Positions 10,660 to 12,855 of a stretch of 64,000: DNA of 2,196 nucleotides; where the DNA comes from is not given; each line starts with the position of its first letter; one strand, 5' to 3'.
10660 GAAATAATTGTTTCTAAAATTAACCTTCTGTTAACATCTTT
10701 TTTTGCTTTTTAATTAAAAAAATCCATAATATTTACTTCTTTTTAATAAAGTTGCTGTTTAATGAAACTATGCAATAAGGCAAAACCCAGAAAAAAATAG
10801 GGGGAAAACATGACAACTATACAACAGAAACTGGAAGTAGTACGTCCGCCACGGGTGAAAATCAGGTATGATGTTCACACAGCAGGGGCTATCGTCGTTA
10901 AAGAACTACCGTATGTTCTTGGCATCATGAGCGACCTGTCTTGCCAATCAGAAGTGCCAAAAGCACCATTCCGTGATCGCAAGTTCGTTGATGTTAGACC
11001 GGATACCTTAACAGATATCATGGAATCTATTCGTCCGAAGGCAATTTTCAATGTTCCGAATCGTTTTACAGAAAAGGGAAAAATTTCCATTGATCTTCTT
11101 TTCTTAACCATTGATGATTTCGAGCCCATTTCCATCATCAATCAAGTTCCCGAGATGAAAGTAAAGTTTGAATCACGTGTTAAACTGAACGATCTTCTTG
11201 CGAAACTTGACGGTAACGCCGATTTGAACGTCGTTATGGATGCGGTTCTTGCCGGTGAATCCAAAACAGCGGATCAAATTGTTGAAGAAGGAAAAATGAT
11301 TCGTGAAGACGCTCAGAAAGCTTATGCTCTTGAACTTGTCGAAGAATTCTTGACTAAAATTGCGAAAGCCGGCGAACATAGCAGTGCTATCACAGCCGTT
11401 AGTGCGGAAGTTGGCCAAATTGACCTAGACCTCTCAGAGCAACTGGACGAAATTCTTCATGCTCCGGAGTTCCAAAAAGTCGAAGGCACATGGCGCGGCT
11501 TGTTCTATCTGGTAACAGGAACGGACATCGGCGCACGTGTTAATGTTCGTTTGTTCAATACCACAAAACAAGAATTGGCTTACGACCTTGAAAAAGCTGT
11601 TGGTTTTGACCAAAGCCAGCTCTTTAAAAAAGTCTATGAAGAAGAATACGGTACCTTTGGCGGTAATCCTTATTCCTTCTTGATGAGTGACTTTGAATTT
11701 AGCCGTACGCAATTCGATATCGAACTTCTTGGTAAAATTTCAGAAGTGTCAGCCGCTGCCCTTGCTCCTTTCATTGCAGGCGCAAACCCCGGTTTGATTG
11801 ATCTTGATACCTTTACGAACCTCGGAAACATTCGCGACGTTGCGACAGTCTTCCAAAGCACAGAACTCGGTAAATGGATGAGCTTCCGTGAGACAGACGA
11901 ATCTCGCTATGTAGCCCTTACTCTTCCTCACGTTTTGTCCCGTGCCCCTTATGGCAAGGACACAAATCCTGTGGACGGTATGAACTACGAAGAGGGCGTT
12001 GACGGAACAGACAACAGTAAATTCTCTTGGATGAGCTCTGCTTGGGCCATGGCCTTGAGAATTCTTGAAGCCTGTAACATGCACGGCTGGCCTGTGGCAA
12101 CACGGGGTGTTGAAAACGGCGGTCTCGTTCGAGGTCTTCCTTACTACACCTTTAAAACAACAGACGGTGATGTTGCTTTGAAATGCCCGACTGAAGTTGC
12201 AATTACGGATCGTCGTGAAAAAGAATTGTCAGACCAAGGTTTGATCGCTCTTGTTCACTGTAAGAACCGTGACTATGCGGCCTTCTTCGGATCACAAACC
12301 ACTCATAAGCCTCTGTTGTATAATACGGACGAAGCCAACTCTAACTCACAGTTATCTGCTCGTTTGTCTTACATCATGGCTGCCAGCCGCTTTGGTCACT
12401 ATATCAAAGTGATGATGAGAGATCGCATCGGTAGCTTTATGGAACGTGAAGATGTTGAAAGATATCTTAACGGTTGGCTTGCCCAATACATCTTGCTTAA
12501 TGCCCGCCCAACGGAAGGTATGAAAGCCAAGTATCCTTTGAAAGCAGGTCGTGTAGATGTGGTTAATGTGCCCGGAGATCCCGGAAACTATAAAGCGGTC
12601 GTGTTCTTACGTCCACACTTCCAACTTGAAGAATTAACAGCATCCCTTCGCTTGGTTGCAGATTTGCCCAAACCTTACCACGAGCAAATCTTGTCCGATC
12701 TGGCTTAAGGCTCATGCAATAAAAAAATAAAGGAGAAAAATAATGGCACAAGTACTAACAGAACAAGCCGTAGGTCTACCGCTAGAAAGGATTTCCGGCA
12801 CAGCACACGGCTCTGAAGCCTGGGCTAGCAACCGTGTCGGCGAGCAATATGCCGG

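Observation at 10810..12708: Single-polypeptide T6SS sheath: an apparent natural TssB-TssC (VipA-VipB) fusion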

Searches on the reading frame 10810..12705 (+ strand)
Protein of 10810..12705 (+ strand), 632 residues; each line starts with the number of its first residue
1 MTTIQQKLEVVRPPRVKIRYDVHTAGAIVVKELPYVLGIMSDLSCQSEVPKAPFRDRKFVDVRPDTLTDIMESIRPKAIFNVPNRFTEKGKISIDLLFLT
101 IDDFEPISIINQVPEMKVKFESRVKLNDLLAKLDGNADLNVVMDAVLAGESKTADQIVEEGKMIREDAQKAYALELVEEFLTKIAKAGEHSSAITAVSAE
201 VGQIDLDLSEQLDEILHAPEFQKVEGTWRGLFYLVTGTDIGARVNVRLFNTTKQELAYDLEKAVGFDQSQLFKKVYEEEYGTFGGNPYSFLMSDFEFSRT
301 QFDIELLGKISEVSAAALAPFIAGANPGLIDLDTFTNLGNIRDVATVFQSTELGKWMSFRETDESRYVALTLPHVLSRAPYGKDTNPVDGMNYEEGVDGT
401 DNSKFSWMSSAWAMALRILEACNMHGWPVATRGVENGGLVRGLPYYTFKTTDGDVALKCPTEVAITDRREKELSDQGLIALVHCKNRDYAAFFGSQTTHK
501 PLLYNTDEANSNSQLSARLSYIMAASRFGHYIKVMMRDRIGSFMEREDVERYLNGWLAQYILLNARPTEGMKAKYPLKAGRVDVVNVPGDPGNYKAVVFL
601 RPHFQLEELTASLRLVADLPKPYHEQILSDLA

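Call 3: search_protein_families(library=pfam, proteins=[window:10810-12705:+], max_evalue=1)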
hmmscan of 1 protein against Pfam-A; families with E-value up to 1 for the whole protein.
window:10810-12705:+ (632 aa): 4 families
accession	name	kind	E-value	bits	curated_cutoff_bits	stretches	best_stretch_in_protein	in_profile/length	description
PF05943.17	VipB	-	9.6e-115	383.2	27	1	201-499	4-301/301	EvpB/VC_A0108, tail sheath N-terminal domain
PF18945.5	VipB_2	-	1e-42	145.3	27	1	508-619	1-112/112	EvpB/VC_A0108, tail sheath gpW/gp25-like domain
PF05591.17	T6SS_VipA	-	2.8e-38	131.6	24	1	9-153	2-147/155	Type VI secretion system, VipA, VC_A0107 or Hcp2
PF20286.3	divDNApol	-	0.25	9.9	25.7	1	251-297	565-611/705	Divergent Family B DNA polymerase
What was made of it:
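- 10822..11271 (+): TssB (VipA) module, residues 5-154. It includes the conserved N-terminal region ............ PF05591 at 9-153 (call 3).
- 11263..12669 (+): TssC (VipB) module, residues 152-620. It includes the conserved C-terminal region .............. PF05943 and PF18945 (call 3).
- On TssB / VipA small sheath subunit (TIGR03358, PF05591): PF05591: 131.6 bits against a cutoff of 24 (call 3).
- On TssC / VipB large sheath subunit (TIGR03355, PF05943 + PF18945): PF18945: E 1e-42 (call 3).
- Checked: These do not overlap (call 3).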

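Call 4: search_protein_families(library=ncbifam, proteins=[window:10810-12705:+], max_evalue=1)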
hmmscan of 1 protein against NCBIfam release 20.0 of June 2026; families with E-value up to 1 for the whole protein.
window:10810-12705:+ (632 aa): 3 families
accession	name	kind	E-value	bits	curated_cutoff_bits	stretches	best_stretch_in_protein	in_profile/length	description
TIGR03355.1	VI_chp_2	equivalog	3.3e-186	619.8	271.5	1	152-620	3-473/473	type VI secretion system contractile sheath large subunit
TIGR03358.1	VI_chp_5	equivalog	9.6e-37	126.2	97.25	1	5-154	1-151/160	type VI secretion system contractile sheath small subunit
NF003255.0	PRK04213.1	equivalog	0.045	13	164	1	58-172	82-196/204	GTP-binding protein EngB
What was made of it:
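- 10810..12708 (+): tssBC: a single 632-codon gene encoding a fused T6SS contractile-sheath protomer. HMM matches: calls 3, 4.
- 10822..11271 (+): TIGR03358 at residues 5-154, model positions 1-151 of 160 (call 4).
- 11251..11298 (+): Junction, residues 148-163. A short loop (GESKTA) follows the last TssB helix and leads straight into the helix that aligns with the ClpV-docking helix of TssC. That helix reads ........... here, against the LLDEIM/LLDxI consensus. The HMM boundaries abut (call 4).
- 11263..12669 (+): TIGR03355 model positions 3-473 of 473 (call 4).
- On TssB / VipA small sheath subunit (TIGR03358, PF05591): TIGR03358: 126.2 bits against a cutoff of 97.25, model positions 1-151 of 160 (call 4).
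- On TssC / VipB large sheath subunit (TIGR03355, PF05943 + PF18945): TIGR03355: 619.8 bits against a cutoff of 271.5, model positions 3-473 of 473 (call 4).
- On Phage/eCIS single-chain sheath (gp18 / Afp type): No Pfam or NCBIfam hit to phage sheath families (calls 3, 4).
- Checked: TssC equivalog TIGR03355 at 152-620, covering model positions 3-473 of 473 (620 bits, cutoff 271.5) (call 4).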

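Call 10: find_homologous_proteins(query=window:10810-12705:+, max_evalue=0.00001)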
Query window:10810-12705:+ (632 aa): 8000 proteins with E <= 0.00001 among 8000 candidates; the best 120 are listed.
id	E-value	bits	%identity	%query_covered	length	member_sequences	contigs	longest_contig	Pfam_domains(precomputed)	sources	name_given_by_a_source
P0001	0.0e+0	1406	98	100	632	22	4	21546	PF05591.18,PF18945.6,PF05943.18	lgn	-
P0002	0.0e+0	1270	87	100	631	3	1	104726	PF05591.18,PF18945.6,PF05943.18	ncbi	-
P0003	0.0e+0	1260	87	100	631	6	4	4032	PF05591.18,PF18945.6,PF05943.18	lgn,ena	-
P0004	0.0e+0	1091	74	100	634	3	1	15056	PF05591.18,PF18945.6,PF05943.18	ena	-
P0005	5.4e-294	994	68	100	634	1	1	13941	PF05591.18,PF18945.6,PF05943.18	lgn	-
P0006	3.4e-289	978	68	99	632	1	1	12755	PF05591.18,PF18945.6,PF05943.18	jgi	jgi:type VI secretion system protein ImpC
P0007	1.1e-288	977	68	98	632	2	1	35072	PF05591.18,PF18945.6,PF05943.18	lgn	-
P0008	1.4e-272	924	65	98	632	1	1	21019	PF05591.18,PF18945.6,PF05943.18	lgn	-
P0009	4.2e-257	872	60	98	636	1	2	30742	PF05591.18,PF18945.6,PF05943.18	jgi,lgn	-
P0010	8.7e-257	871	61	98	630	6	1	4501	PF05591.18,PF18945.6,PF05943.18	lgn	-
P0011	1.7e-253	861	61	98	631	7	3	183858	PF05591.18,PF18945.6,PF05943.18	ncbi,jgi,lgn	jgi:type VI secretion system protein ImpC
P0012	6.1e-251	852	61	98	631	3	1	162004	PF05591.18,PF18945.6,PF05943.18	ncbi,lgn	ncbi:MAG: type VI secretion system contractile sheath large subunit [Holosporales bacterium]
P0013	9.0e-251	852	60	98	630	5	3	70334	PF05591.18,PF18945.6,PF05943.18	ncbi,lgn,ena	-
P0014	5.9e-250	849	60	98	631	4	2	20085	PF05591.18,PF18945.6,PF05943.18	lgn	-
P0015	1.1e-249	848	61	98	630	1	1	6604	PF05591.18,PF18945.6,PF05943.18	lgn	-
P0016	2.4e-248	844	58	98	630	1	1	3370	PF05591.18,PF18945.6,PF05943.18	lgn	-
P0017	2.4e-248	844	60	98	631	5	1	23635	PF05591.18,PF18945.6,PF05943.18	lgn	-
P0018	7.7e-248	842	59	98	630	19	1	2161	PF05591.18,PF18945.6,PF05943.18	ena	-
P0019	2.1e-246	837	59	98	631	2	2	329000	PF05591.18,PF18945.6,PF05943.18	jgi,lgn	jgi:type VI secretion system protein ImpC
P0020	7.6e-246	835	59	98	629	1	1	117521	PF05591.18,PF18945.6,PF05943.18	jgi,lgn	jgi:type VI secretion system protein ImpC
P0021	1.0e-245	835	59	98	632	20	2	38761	PF05591.18,PF18945.6,PF05943.18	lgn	-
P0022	1.0e-245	835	58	98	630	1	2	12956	PF05591.18,PF18945.6,PF05943.18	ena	-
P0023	1.9e-245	834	59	98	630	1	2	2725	PF05591.18,PF18945.6,PF05943.18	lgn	-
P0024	5.2e-245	833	58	98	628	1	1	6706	PF05591.18,PF18945.6,PF05943.18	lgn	-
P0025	5.3e-245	833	58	98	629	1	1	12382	PF05591.18,PF18945.6,PF05943.18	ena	-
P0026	1.5e-242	824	58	98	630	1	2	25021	PF05591.18,PF18945.6,PF05943.18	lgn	-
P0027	5.9e-242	822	58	98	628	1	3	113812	PF05591.18,PF18945.6,PF05943.18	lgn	-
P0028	9.6e-241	818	57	98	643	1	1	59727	PF05591.18,PF18945.6,PF05943.18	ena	-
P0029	1.5e-240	818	57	98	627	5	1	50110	PF05591.18,PF18945.6,PF05943.18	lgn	-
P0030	2.9e-240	817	59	98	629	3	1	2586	PF05591.18,PF18945.6,PF05943.18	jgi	-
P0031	1.4e-238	811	57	98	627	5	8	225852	PF05591.18,PF18945.6,PF05943.18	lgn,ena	-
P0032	1.9e-235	801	57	98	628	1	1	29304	PF05591.18,PF18945.6,PF05943.18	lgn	-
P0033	1.2e-232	792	56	98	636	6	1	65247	PF05591.18,PF18945.6,PF05943.18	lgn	-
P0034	3.4e-230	784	55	98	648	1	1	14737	PF05591.18,PF18945.6,PF05943.18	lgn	-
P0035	2.9e-228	777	55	98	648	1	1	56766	PF05591.18,PF18945.6,PF05943.18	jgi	jgi:type VI secretion system protein ImpC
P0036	2.0e-227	774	55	98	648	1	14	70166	PF05591.18,PF18945.6,PF05943.18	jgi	jgi:type VI secretion system protein ImpC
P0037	7.8e-227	773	55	98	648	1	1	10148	PF05591.18,PF18945.6,PF05943.18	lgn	-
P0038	1.9e-225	768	53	98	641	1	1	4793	PF05591.18,PF18945.6,PF05943.18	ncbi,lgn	ncbi:MAG: type VI secretion system contractile sheath large subunit [Pseudomonadota bacterium]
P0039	1.6e-224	765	54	98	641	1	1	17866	PF05591.18,PF18945.6,PF05943.18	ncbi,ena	-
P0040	5.2e-224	763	54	98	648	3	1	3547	PF05591.18,PF18945.6,PF05943.18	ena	-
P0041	2.4e-223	761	54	98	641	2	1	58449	PF05591.18,PF18945.6,PF05943.18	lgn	-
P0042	8.7e-223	759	54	98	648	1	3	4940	PF05591.18,PF18945.6,PF05943.18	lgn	-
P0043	1.1e-222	759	54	98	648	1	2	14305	PF05591.18,PF18945.6,PF05943.18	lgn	-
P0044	2.0e-220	751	53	98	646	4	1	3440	PF05591.18,PF18945.6,PF05943.18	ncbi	-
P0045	4.6e-220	750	54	98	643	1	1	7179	PF05591.18,PF18945.6,PF05943.18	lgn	-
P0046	8.1e-218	743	59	73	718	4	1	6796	PF05591.18,PF18945.6,PF05943.18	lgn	-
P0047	1.9e-217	742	53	98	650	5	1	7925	PF05591.18,PF18945.6,PF05943.18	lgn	-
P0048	3.0e-217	741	53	98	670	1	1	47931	PF05591.18,PF18945.6,PF05943.18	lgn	-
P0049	3.6e-216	737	54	98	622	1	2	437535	PF05591.18,PF18945.6,PF05943.18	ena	-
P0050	2.6e-215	734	52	98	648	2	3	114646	PF05591.18,PF18945.6,PF05943.18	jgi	jgi:type VI secretion system protein ImpC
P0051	2.8e-215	734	53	98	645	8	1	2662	PF05591.18,PF18945.6,PF05943.18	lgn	-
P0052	7.1e-215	733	53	98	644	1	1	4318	PF05591.18,PF18945.6,PF05943.18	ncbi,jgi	jgi:type VI secretion system protein ImpC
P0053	1.1e-214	732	54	98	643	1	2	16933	PF05591.18,PF18945.6,PF05943.18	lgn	-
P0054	5.0e-214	730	50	98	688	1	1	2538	PF05591.18,PF18945.6,PF05943.18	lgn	-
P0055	5.9e-214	730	50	98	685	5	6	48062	PF05591.18,PF18945.6,PF05943.18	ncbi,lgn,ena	-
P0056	1.0e-213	729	52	98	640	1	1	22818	PF05591.18,PF18945.6,PF05943.18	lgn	-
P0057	2.7e-213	728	52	98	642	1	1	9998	PF05591.18,PF18945.6,PF05943.18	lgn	-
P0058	5.4e-213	727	48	98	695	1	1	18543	PF05591.18,PF18945.6,PF05943.18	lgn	-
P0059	8.8e-213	726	49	98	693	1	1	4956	PF05591.18,PF18945.6,PF05943.18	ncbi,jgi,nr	ncbi:MAG: type VI secretion system contractile sheath large subunit [Holosporaceae bacterium]|jgi:ty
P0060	1.1e-212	726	53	98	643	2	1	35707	PF05591.18,PF18945.6,PF05943.18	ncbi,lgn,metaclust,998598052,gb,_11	metaclust:\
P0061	1.1e-212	726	48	98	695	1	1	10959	PF05591.18,PF18945.6,PF05943.18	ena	-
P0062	1.3e-212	726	48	98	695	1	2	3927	PF05591.18,PF18945.6,PF05943.18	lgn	-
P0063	1.5e-212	725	53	98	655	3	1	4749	PF05591.18,PF18945.6,PF05943.18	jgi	-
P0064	1.9e-212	725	48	98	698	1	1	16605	PF05591.18,PF18945.6,PF05943.18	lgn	-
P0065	2.0e-212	725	49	98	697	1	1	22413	PF05591.18,PF18945.6,PF05943.18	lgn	-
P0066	2.1e-212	725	59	73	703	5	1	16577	PF05591.18,PF18945.6,PF05943.18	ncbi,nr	ncbi:MAG: type VI secretion system contractile sheath large subunit [Alphaproteobacteria bacterium]|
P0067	2.6e-212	725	49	98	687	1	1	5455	PF05591.18,PF18945.6,PF05943.18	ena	-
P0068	3.0e-212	724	58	74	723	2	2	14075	PF05591.18,PF18945.6,PF05943.18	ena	-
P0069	3.4e-212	724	57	77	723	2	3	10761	PF05591.18,PF18945.6,PF05943.18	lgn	-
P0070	4.9e-212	724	52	98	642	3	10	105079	PF05591.18,PF18945.6,PF05943.18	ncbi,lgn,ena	-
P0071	6.7e-212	723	48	98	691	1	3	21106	PF05591.18,PF18945.6,PF05943.18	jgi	-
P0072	7.1e-212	723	57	76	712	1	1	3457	PF05591.18,PF18945.6,PF05943.18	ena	-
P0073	7.7e-212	723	58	75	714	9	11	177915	PF05591.18,PF18945.6,PF05943.18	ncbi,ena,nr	ncbi:MAG: type VI secretion system contractile sheath large subunit [Alphaproteobacteria bacterium]|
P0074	8.1e-212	723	50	98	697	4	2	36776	PF05591.18,PF18945.6,PF05943.18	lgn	-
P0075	1.0e-211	723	57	76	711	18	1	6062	PF05591.18,PF18945.6,PF05943.18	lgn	-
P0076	1.0e-211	723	57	76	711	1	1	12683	PF05591.18,PF18945.6,PF05943.18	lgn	-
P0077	1.2e-211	722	51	98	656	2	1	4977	PF05591.18,PF18945.6,PF05943.18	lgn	-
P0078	1.4e-211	722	52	98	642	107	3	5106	PF05591.18,PF18945.6,PF05943.18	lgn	-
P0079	1.5e-211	722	58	74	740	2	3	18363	PF05591.18,PF18945.6,PF05943.18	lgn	-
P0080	1.9e-211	722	58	74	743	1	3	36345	PF05591.18,PF18945.6,PF05943.18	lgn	-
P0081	2.2e-211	721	49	98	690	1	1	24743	PF05591.18,PF18945.6,PF05943.18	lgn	-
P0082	4.0e-211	721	52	98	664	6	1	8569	PF05591.18,PF18945.6,PF05943.18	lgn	-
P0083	6.8e-211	720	58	74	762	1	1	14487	PF05591.18,PF18945.6,PF05943.18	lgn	-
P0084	6.8e-211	720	52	98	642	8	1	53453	PF05591.18,PF18945.6,PF05943.18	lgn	-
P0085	7.0e-211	720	51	98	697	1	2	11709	PF05591.18,PF18945.6,PF05943.18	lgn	-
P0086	7.4e-211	720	49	98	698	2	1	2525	PF05591.18,PF18945.6,PF05943.18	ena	-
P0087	8.2e-211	720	50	98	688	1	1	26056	PF05591.18,PF18945.6,PF05943.18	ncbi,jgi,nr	ncbi:MAG: type VI secretion system contractile sheath large subunit [Holosporaceae bacterium]|jgi:ty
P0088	1.1e-210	719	57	75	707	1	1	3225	PF05591.18,PF18945.6,PF05943.18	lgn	-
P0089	1.1e-210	719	52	98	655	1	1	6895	PF05591.18,PF18945.6,PF05943.18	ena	-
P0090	1.4e-210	719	48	98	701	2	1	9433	PF05591.18,PF18945.6,PF05943.18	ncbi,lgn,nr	ncbi:MAG: type VI secretion system contractile sheath large subunit [Holosporaceae bacterium]|nr:typ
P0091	1.8e-210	718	51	98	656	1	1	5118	PF05591.18,PF18945.6,PF05943.18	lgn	-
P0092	2.0e-210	718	58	74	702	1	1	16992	PF05591.18,PF18945.6,PF05943.18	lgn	-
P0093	2.2e-210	718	52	98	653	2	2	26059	PF05591.18,PF18945.6,PF05943.18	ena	-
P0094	3.0e-210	718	58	75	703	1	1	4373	PF05591.18,PF18945.6,PF05943.18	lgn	-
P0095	3.4e-210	718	52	98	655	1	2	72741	PF05591.18,PF18945.6,PF05943.18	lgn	-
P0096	3.6e-210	717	50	98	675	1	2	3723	PF05591.18,PF18945.6,PF05943.18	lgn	-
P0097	3.9e-210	717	51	98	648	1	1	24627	PF05591.18,PF18945.6,PF05943.18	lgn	-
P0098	4.3e-210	717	49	98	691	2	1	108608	PF05591.18,PF18945.6,PF05943.18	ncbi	-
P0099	4.4e-210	717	49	98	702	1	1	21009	PF05591.18,PF18945.6,PF05943.18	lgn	-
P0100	6.5e-210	717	58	74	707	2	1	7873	PF05591.18,PF18945.6,PF05943.18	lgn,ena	-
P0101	6.7e-210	717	49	98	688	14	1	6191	PF05591.18,PF18945.6,PF05943.18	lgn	-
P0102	7.5e-210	716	58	75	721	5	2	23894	PF05591.18,PF18945.6,PF05943.18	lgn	-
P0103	8.0e-210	716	53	97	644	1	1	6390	PF05591.18,PF18945.6,PF05943.18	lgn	-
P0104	8.8e-210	716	58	74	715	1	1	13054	PF05591.18,PF18945.6,PF05943.18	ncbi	-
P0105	1.3e-209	716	52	98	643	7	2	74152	PF05591.18,PF18945.6,PF05943.18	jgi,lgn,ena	-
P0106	1.3e-209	716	58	74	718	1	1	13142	PF05591.18,PF18945.6,PF05943.18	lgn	-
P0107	1.9e-209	715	49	98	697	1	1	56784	PF05591.18,PF18945.6,PF05943.18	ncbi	-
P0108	1.9e-209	715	51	98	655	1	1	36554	PF05591.18,PF18945.6,PF05943.18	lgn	-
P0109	2.6e-209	715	52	98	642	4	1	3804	PF05591.18,PF18945.6,PF05943.18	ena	-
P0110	2.9e-209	714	50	98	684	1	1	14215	PF05591.18,PF18945.6,PF05943.18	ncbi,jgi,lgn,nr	ncbi:MAG: type VI secretion system contractile sheath large subunit [Holosporaceae bacterium]|jgi:ty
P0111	4.1e-209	714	50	98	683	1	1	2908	PF05591.18,PF18945.6,PF05943.18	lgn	-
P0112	4.4e-209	714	50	98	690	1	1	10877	PF05591.18,PF18945.6,PF05943.18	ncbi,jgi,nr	ncbi:MAG: type VI secretion system contractile sheath large subunit [Holosporaceae bacterium]|jgi:ty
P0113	7.3e-209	713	57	75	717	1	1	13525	PF05591.18,PF18945.6,PF05943.18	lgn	-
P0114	1.1e-208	713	50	98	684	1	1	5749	PF05591.18,PF18945.6,PF05943.18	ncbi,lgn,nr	ncbi:MAG: type VI secretion system contractile sheath large subunit [Holosporaceae bacterium]|nr:typ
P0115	1.1e-208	713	52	98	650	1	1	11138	PF05591.18,PF18945.6,PF05943.18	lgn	-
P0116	1.1e-208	713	52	98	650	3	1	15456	PF05591.18,PF18945.6,PF05943.18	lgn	-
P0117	1.1e-208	713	52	98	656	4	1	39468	PF05591.18,PF18945.6,PF05943.18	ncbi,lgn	-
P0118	1.2e-208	712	51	98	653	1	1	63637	PF05591.18,PF18945.6,PF05943.18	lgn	-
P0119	1.3e-208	712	49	98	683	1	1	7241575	PF05591.18,PF18945.6,PF05943.18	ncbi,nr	ncbi:type VI secretion system-associated protein [Pseudomonas aeruginosa]|nr:type VI secretion syste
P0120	1.4e-208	712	50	98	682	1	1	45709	PF05591.18,PF18945.6,PF05943.18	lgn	-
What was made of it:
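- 10810..12708 (+): All 120 best homologues are fused (call 10).
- Call 10: the 120 best hits, at 98-48% identity, all carry VipA, VipB and VipB_2 in one chain.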
